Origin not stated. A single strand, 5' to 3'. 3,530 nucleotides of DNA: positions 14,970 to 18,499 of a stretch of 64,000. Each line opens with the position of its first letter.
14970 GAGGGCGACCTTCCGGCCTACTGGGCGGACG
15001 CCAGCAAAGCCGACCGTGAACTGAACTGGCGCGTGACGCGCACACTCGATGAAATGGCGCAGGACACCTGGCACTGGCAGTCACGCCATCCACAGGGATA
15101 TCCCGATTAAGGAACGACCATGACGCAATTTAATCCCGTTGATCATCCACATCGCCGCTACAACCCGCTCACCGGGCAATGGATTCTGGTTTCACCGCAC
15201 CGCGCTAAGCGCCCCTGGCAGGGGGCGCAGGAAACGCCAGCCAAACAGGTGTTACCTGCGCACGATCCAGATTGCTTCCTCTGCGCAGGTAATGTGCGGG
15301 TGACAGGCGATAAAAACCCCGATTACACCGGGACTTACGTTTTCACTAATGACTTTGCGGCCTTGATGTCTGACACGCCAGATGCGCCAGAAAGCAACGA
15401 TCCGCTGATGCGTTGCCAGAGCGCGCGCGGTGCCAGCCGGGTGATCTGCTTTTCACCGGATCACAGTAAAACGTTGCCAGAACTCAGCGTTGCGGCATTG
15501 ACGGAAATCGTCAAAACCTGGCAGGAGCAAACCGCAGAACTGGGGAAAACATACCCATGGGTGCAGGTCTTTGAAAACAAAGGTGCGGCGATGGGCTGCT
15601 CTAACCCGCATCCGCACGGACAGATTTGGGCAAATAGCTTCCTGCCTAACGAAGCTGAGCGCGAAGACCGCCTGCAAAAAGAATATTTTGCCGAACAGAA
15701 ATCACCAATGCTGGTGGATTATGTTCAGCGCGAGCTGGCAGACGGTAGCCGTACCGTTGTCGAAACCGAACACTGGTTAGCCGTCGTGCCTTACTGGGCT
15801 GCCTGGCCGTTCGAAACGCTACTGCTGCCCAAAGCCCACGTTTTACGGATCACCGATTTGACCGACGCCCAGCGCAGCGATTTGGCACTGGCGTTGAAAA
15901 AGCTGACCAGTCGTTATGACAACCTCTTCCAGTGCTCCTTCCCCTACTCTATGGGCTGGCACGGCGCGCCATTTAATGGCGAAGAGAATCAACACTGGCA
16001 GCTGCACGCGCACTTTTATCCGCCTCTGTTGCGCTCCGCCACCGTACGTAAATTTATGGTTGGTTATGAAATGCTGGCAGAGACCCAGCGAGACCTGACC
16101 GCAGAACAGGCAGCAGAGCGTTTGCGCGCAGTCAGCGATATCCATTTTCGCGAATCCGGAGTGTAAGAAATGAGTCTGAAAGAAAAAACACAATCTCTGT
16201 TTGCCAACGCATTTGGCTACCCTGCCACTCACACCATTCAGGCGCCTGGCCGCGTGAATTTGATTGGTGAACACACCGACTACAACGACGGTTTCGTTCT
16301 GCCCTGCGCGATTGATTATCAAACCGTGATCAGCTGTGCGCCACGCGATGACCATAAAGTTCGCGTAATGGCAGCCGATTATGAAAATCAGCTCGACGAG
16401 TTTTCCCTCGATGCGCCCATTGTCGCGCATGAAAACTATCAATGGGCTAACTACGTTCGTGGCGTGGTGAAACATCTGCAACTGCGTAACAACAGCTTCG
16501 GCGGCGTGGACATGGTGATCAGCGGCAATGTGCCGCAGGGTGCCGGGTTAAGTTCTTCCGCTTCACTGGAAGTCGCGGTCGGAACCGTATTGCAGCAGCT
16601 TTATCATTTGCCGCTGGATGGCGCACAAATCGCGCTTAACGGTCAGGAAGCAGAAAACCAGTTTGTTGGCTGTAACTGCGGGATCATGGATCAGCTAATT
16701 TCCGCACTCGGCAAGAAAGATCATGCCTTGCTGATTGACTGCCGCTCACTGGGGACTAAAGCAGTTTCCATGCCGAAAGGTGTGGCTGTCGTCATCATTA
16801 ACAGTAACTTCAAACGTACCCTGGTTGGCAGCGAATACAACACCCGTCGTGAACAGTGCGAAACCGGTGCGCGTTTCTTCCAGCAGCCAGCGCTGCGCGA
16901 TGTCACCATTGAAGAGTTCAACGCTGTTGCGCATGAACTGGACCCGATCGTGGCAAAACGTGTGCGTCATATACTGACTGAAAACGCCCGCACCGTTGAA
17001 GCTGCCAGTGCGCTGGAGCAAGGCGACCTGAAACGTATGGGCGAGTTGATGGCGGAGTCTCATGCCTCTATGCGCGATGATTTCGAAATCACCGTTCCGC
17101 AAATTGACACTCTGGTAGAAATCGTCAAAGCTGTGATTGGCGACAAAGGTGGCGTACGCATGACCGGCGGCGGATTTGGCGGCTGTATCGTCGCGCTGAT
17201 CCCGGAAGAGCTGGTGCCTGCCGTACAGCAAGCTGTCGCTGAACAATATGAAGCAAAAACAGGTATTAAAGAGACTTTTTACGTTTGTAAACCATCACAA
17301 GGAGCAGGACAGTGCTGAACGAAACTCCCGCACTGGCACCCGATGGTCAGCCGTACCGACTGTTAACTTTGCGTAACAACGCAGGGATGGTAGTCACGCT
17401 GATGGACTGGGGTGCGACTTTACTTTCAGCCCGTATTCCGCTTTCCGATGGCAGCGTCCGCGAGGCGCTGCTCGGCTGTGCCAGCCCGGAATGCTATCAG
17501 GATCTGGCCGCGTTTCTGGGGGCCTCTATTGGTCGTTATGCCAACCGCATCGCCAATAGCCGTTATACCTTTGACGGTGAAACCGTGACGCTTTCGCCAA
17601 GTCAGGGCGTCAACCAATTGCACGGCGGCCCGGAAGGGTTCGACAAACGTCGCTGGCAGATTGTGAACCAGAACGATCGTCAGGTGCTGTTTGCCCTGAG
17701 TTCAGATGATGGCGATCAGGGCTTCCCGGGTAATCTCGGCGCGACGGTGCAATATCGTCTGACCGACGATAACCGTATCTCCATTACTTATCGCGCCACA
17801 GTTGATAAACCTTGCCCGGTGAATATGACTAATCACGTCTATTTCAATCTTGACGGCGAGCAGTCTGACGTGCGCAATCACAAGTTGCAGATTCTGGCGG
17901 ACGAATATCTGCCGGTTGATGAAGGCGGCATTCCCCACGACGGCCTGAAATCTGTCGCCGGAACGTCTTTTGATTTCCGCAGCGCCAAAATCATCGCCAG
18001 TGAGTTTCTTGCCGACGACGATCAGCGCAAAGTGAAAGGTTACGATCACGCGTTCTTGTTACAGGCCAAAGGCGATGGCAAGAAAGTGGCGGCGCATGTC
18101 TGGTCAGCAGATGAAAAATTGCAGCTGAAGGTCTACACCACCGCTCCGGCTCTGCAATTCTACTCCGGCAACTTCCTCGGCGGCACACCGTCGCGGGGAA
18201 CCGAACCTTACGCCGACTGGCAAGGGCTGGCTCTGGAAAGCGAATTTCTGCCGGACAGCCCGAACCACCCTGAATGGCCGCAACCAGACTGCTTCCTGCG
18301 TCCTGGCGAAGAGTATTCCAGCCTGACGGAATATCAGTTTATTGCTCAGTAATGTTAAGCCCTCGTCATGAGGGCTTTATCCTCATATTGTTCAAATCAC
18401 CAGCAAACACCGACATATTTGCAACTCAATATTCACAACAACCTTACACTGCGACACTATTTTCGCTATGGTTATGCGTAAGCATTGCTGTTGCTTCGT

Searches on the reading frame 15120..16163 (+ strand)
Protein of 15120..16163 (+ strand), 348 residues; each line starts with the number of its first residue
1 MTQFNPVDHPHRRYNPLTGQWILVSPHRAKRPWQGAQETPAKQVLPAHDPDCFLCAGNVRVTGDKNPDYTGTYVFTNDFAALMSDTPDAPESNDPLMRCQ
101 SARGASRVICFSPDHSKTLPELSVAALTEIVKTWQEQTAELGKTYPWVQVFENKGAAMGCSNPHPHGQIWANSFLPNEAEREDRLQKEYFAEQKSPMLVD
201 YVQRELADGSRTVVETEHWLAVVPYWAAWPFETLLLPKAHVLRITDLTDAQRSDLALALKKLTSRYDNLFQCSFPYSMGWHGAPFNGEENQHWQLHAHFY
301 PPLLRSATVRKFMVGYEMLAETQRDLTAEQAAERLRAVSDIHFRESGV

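Call 59: find_encoding_contigs(protein=window:15120-16163:+, flank=8100, max_places=5)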
Protein window:15120-16163:+ (348 aa): 24 contigs read that carry it; 2 places shown.
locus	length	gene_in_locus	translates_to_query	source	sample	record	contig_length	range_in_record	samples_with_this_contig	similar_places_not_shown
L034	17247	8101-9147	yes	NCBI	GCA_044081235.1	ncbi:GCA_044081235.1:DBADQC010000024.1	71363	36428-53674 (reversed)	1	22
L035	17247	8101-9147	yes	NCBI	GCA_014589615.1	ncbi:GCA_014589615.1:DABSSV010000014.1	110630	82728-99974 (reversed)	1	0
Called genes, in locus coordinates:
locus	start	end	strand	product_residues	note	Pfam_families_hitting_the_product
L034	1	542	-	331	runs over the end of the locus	PF01731:Arylesterase (faint), PF08450:SGL (faint), PF10282:Lactonase, PF25173:Beta-prop_WDR3_1st (faint)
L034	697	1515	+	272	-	PF00702:Hydrolase, PF08282:Hydrolase_3, PF12710:HAD (faint), PF05116:S6PP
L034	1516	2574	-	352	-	PF00005:ABC_tran, PF03459:TOBE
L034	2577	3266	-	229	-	PF00528:BPD_transp_1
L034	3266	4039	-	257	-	PF13531:SBP_bac_11, PF01547:SBP_bac_1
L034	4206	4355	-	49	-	PF10766:AcrZ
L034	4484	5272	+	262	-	PF00126:HTH_1 (weak), PF03459:TOBE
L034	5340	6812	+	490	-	PF02463:SMC_N (faint), PF03193:RsgA_GTPase (faint), PF13555:AAA_29 (faint), PF00005:ABC_tran, PF13191:AAA_16 (faint), PF13401:AAA_22 (faint), PF00005:ABC_tran, PF13304:AAA_21, +1 more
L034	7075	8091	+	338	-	PF00106:adh_short (weak), PF01073:3Beta_HSD, PF01370:Epimerase, PF02719:Polysacc_synt_2, PF04321:RmlD_sub_bind, PF05368:NmrA (weak), PF13460:NAD_binding_10, PF16363:GDP_Man_Dehyd, +2 more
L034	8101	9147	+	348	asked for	PF01087:GalP_UDP_transf, PF02744:GalP_UDP_tr_C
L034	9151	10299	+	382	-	PF10509:GalKase_gal_bdg, PF00288:GHMP_kinases_N, PF08544:GHMP_kinases_C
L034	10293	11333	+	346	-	PF01263:Aldose_epim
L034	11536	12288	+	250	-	PF00300:His_Phos_1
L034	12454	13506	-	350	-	PF00793:DAHP_synth_1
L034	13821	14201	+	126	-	PF13985:YbgS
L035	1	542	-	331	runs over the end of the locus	PF01731:Arylesterase (faint), PF08450:SGL (faint), PF10282:Lactonase, PF25173:Beta-prop_WDR3_1st (faint)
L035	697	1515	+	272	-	PF00702:Hydrolase, PF08282:Hydrolase_3, PF12710:HAD (faint), PF05116:S6PP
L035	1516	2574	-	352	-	PF00005:ABC_tran, PF03459:TOBE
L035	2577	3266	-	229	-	PF00528:BPD_transp_1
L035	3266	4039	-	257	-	PF13531:SBP_bac_11, PF01547:SBP_bac_1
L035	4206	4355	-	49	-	PF10766:AcrZ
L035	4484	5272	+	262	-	PF00126:HTH_1 (weak), PF03459:TOBE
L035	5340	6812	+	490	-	PF02463:SMC_N (faint), PF03193:RsgA_GTPase (faint), PF13555:AAA_29 (faint), PF00005:ABC_tran, PF13191:AAA_16 (faint), PF13401:AAA_22 (faint), PF00005:ABC_tran, PF13304:AAA_21, +1 more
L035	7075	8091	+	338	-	PF00106:adh_short (weak), PF01073:3Beta_HSD, PF01370:Epimerase, PF02719:Polysacc_synt_2, PF04321:RmlD_sub_bind, PF05368:NmrA (weak), PF13460:NAD_binding_10, PF16363:GDP_Man_Dehyd, +2 more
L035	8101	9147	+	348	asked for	PF01087:GalP_UDP_transf, PF02744:GalP_UDP_tr_C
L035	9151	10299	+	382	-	PF10509:GalKase_gal_bdg, PF00288:GHMP_kinases_N, PF08544:GHMP_kinases_C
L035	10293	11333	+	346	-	PF01263:Aldose_epim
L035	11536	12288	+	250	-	PF00300:His_Phos_1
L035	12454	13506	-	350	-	PF00793:DAHP_synth_1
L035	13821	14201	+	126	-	PF13985:YbgS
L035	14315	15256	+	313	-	PF01545:Cation_efflux, PF16916:ZT_dimer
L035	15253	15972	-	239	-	PF04973:NMN_transporter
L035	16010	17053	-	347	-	PF02445:NadA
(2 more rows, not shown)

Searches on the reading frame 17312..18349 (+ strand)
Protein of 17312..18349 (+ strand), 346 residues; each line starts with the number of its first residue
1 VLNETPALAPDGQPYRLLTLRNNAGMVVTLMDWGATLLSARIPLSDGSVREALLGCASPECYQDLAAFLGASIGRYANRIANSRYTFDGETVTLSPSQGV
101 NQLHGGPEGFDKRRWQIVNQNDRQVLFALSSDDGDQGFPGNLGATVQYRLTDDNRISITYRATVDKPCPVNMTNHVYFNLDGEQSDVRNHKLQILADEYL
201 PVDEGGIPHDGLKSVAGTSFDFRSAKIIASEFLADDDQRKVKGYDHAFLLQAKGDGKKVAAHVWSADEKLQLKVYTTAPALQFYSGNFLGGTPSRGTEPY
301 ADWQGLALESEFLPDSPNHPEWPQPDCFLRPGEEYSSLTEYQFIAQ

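Call 36: find_encoding_contigs(protein=window:17312-18349:+, flank=6200, max_places=6)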
Protein window:17312-18349:+ (346 aa): 24 contigs read that carry it; 1 place shown.
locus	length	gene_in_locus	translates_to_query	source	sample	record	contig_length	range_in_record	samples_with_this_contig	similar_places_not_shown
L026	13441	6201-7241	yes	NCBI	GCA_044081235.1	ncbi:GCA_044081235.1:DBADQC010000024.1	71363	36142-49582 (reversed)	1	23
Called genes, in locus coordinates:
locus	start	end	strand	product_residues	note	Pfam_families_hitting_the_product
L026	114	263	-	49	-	PF10766:AcrZ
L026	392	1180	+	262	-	PF00126:HTH_1 (weak), PF03459:TOBE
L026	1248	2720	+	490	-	PF02463:SMC_N (faint), PF03193:RsgA_GTPase (faint), PF13555:AAA_29 (faint), PF00005:ABC_tran, PF13191:AAA_16 (faint), PF13401:AAA_22 (faint), PF00005:ABC_tran, PF13304:AAA_21, +1 more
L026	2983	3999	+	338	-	PF00106:adh_short (weak), PF01073:3Beta_HSD, PF01370:Epimerase, PF02719:Polysacc_synt_2, PF04321:RmlD_sub_bind, PF05368:NmrA (weak), PF13460:NAD_binding_10, PF16363:GDP_Man_Dehyd, +2 more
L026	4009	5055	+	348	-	PF01087:GalP_UDP_transf, PF02744:GalP_UDP_tr_C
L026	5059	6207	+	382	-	PF10509:GalKase_gal_bdg, PF00288:GHMP_kinases_N, PF08544:GHMP_kinases_C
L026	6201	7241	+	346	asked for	PF01263:Aldose_epim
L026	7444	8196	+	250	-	PF00300:His_Phos_1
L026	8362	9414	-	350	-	PF00793:DAHP_synth_1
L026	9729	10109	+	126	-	PF13985:YbgS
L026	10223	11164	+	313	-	PF01545:Cation_efflux, PF16916:ZT_dimer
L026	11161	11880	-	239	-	PF04973:NMN_transporter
